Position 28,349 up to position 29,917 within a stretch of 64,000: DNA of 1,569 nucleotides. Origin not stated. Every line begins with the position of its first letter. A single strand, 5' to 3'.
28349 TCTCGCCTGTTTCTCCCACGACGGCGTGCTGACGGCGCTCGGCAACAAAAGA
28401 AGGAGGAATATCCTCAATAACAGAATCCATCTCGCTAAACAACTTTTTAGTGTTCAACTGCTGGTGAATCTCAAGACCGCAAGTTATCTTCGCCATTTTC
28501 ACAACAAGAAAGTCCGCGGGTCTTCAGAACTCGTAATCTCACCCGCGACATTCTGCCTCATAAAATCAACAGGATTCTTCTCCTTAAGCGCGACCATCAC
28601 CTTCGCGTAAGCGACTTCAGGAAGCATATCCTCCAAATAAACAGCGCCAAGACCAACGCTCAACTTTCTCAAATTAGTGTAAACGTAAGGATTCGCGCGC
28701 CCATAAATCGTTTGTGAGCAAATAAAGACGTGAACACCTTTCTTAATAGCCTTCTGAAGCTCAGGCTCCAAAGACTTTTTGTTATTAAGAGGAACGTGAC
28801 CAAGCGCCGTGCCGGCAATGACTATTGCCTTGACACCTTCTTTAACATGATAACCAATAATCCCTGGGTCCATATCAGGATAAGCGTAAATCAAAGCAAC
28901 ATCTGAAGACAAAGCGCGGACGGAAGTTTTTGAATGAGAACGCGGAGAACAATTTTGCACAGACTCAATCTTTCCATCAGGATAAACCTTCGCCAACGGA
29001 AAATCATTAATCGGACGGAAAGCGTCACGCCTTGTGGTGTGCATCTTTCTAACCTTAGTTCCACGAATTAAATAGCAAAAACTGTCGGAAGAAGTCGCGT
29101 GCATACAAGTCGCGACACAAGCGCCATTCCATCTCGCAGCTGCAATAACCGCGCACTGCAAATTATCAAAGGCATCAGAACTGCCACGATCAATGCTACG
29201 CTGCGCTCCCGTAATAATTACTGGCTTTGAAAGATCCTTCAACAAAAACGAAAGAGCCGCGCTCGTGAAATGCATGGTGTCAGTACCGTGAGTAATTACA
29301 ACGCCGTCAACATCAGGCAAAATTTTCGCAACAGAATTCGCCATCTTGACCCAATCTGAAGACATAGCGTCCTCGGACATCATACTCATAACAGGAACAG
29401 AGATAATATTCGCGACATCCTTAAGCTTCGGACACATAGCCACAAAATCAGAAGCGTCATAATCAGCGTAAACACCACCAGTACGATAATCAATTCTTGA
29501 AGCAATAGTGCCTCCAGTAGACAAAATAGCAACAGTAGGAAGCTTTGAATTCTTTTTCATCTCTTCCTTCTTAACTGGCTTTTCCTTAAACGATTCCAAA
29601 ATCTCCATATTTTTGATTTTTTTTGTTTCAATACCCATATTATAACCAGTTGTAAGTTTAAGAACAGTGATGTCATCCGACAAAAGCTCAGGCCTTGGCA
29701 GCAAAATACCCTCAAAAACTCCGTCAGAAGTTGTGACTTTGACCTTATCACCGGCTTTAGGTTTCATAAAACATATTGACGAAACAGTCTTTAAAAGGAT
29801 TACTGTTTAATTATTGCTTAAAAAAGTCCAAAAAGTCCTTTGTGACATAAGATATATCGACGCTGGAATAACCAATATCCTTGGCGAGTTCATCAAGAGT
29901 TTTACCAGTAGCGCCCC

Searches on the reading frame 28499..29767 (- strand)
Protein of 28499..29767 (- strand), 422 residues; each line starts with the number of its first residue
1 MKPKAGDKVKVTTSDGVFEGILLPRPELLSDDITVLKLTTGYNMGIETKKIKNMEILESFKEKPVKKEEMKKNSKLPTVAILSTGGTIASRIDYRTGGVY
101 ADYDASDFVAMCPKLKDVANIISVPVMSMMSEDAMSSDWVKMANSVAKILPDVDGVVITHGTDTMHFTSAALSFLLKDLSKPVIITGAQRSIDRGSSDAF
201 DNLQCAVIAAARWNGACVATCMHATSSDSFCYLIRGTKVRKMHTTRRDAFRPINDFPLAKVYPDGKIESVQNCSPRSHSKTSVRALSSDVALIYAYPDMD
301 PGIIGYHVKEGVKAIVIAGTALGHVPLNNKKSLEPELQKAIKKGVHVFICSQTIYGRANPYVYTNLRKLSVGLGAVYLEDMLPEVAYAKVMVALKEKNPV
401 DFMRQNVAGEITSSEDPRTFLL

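Call 85: search_protein_families(library=pfam, proteins=[window:28499-29767:-], max_evalue=0.0001)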
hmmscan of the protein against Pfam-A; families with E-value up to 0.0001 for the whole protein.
window:28499-29767:- (422 aa): 3 families
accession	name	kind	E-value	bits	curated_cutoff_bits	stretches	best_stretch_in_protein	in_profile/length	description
PF00710.25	Asparaginase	-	8.8e-55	185.7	22.5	1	79-268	2-186/193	Asparaginase, N-terminal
PF17763.6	Asparaginase_C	-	4.7e-21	75.3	34.6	1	289-399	1-106/114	Glutaminase/Asparaginase C-terminal domain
PF18195.6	GatD_N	-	4.6e-15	55.2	25.7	1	5-57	3-54/54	GatD N-terminal domain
